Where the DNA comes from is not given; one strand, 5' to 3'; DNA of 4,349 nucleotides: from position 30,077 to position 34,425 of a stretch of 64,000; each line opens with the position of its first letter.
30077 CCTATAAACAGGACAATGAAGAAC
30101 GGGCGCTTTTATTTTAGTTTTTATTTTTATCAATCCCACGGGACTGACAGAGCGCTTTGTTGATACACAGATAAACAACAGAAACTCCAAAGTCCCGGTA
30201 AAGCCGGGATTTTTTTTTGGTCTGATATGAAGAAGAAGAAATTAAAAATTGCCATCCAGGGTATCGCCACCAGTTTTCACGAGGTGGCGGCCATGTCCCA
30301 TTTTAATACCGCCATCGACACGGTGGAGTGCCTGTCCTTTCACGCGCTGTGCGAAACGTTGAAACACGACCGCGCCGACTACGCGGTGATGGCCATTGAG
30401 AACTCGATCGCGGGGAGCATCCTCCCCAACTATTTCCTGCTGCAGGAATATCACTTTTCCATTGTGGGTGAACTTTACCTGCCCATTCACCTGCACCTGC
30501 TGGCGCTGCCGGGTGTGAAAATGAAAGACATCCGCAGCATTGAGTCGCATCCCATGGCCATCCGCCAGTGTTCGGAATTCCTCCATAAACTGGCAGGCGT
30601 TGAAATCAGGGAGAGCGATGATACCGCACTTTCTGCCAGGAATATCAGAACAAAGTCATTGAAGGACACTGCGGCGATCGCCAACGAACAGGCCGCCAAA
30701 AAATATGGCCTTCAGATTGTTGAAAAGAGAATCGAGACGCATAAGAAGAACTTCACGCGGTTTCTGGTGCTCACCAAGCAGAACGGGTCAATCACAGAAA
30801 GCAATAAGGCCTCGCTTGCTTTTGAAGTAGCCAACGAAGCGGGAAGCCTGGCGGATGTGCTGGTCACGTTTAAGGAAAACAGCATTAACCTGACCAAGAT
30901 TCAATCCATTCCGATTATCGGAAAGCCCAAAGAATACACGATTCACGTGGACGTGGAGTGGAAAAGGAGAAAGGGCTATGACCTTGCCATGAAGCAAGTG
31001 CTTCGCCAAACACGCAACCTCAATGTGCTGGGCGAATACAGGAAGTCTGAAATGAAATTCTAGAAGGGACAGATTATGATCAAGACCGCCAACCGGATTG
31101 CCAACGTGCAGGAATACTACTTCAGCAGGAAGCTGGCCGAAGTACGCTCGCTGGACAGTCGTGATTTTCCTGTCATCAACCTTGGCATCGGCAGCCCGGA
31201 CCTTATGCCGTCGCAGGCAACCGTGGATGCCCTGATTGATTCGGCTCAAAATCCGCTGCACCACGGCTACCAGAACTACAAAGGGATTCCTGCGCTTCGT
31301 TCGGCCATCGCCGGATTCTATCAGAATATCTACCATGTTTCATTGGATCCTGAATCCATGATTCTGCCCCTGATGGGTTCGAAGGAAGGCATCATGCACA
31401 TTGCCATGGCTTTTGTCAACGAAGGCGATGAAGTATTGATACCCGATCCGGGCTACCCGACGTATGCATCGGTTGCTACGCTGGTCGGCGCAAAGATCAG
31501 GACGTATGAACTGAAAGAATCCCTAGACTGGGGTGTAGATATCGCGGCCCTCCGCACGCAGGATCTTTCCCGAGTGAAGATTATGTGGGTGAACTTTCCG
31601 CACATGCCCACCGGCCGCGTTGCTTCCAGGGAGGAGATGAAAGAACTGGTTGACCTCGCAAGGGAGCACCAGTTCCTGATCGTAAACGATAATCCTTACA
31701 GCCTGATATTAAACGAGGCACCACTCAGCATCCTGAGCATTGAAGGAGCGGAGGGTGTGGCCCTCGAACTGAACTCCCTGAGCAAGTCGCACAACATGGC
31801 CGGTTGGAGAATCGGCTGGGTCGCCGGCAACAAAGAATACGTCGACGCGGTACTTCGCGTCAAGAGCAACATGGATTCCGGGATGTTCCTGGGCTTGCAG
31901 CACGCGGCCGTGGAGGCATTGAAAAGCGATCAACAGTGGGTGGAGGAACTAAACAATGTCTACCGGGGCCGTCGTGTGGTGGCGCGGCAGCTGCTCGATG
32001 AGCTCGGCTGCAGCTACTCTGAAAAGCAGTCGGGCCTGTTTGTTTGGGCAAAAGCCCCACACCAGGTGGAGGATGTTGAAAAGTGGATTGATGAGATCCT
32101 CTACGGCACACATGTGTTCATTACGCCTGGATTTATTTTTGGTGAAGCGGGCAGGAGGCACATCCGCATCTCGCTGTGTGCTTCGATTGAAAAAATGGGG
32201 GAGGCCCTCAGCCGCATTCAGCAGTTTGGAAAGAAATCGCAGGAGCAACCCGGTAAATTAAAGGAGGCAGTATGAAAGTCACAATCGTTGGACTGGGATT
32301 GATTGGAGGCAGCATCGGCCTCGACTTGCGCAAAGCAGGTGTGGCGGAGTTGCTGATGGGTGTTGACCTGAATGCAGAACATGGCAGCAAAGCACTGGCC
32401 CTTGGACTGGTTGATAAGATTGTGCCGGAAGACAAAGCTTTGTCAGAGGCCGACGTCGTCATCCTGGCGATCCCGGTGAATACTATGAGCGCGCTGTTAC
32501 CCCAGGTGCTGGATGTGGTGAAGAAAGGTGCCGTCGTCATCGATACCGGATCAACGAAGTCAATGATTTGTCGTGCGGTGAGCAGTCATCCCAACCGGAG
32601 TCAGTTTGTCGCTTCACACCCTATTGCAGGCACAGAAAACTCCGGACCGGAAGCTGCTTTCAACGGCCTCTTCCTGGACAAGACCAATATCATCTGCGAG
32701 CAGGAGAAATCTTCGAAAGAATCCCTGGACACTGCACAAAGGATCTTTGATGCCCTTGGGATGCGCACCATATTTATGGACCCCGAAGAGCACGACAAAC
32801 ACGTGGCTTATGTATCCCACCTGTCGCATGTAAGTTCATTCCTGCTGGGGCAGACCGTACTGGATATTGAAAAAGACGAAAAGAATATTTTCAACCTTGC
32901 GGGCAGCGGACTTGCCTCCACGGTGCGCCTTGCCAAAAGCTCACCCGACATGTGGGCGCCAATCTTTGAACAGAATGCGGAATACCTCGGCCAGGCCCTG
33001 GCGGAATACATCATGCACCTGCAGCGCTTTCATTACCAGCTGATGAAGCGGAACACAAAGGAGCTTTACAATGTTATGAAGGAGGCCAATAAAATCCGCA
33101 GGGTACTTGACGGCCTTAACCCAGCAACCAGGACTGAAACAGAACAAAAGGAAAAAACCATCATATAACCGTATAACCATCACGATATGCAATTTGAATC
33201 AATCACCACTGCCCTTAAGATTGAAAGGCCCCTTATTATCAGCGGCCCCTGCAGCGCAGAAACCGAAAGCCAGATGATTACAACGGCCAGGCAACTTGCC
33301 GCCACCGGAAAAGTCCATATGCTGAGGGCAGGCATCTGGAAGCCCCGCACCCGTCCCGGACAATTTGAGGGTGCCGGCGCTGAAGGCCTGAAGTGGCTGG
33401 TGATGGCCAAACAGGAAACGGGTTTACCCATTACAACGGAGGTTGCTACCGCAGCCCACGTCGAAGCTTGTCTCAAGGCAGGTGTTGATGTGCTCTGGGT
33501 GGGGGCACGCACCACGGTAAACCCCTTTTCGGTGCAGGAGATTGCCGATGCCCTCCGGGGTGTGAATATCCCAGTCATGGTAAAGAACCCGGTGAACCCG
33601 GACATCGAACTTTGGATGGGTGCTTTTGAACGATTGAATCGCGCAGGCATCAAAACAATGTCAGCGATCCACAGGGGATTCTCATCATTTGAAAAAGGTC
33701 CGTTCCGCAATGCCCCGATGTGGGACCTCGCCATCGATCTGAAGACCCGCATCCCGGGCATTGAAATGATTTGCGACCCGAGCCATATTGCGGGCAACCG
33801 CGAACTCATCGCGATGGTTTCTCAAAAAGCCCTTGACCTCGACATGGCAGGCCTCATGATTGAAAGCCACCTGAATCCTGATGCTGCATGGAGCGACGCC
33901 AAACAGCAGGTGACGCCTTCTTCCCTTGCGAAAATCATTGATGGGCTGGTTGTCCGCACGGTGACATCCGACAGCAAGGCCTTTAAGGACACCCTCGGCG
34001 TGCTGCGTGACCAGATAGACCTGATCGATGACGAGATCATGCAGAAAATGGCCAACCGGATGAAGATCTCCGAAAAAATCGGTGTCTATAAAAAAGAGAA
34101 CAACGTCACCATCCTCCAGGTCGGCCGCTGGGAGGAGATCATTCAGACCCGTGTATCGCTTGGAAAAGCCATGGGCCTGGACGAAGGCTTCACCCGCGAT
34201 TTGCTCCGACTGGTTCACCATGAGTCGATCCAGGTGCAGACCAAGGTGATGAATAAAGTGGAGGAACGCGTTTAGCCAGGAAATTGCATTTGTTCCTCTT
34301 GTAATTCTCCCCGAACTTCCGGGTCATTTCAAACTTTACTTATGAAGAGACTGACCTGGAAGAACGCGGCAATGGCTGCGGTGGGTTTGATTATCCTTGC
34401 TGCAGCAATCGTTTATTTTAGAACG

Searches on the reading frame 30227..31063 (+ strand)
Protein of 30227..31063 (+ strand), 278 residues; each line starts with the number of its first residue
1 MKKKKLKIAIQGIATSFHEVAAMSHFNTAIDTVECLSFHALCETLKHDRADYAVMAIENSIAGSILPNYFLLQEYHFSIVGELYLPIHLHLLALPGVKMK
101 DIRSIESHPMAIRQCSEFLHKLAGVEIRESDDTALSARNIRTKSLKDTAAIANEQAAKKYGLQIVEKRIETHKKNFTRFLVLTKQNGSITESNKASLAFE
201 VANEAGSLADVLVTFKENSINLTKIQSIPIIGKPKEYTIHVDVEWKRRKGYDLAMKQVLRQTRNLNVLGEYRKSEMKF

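Call 81: search_protein_families(library=pfam, proteins=[window:30227-31063:+], max_evalue=0.00001)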
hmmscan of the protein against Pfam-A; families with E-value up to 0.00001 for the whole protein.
window:30227-31063:+ (278 aa): 1 family
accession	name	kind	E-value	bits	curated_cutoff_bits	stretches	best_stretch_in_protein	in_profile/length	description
PF00800.23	PDT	-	1.3e-55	188.4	25.2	1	8-185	1-179/181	Prephenate dehydratase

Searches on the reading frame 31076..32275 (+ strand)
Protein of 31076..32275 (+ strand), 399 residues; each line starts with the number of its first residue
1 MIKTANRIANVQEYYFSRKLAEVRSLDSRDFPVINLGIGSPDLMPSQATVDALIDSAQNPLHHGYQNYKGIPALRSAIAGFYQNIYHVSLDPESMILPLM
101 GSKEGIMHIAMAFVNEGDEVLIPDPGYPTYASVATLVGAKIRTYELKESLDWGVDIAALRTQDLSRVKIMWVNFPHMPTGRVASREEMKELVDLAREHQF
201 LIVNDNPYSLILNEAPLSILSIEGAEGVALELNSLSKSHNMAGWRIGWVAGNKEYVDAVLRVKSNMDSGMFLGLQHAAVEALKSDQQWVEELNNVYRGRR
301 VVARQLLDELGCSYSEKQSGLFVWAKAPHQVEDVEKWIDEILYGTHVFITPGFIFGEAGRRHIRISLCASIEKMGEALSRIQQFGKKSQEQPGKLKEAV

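Call 82: search_protein_families(library=pfam, proteins=[window:31076-32275:+], max_evalue=0.00001)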
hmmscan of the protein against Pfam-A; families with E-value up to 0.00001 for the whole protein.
window:31076-32275:+ (399 aa): 1 family
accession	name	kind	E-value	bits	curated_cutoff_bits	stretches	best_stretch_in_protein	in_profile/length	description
PF00155.27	Aminotran_1_2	-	3.8e-66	224.2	19.7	1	33-381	3-361/361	Aminotransferase class I and II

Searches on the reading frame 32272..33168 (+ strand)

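Call 82: search_protein_families(library=pfam, proteins=[window:32272-33168:+], max_evalue=0.00001)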
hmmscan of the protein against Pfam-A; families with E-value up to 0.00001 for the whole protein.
window:32272-33168:+ (298 aa): 4 families
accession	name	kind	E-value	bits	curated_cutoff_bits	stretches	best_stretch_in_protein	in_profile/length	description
PF02153.23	PDH_N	-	8.2e-38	129.8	26.5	1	15-167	1-153/154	Prephenate dehydrogenase, nucleotide-binding domain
PF20463.3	PDH_C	-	2.5e-22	79.6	22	1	170-271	1-102/102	Prephenate dehydrogenase, dimerization domain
PF03807.23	F420_oxidored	-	7.7e-09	36.5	21.6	1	2-92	1-91/94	NADP oxidoreductase coenzyme F420-dependent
PF02826.25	2-Hacid_dh_C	-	5e-06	26.4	25.1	0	2-93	38-127/178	D-isomer specific 2-hydroxyacid dehydrogenase, NAD binding domain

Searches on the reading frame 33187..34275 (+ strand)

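Call 82: search_protein_families(library=pfam, proteins=[window:33187-34275:+], max_evalue=0.00001)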
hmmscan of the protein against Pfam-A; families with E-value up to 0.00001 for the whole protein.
window:33187-34275:+ (362 aa): 2 families
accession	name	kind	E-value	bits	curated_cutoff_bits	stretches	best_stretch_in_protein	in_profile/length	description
PF00793.26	DAHP_synth_1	-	1.2e-35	123.2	25.5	1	14-249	17-256/270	DAHP synthetase I family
PF01817.26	CM_2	-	3.7e-20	72.4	27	1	273-351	1-79/80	Chorismate mutase type II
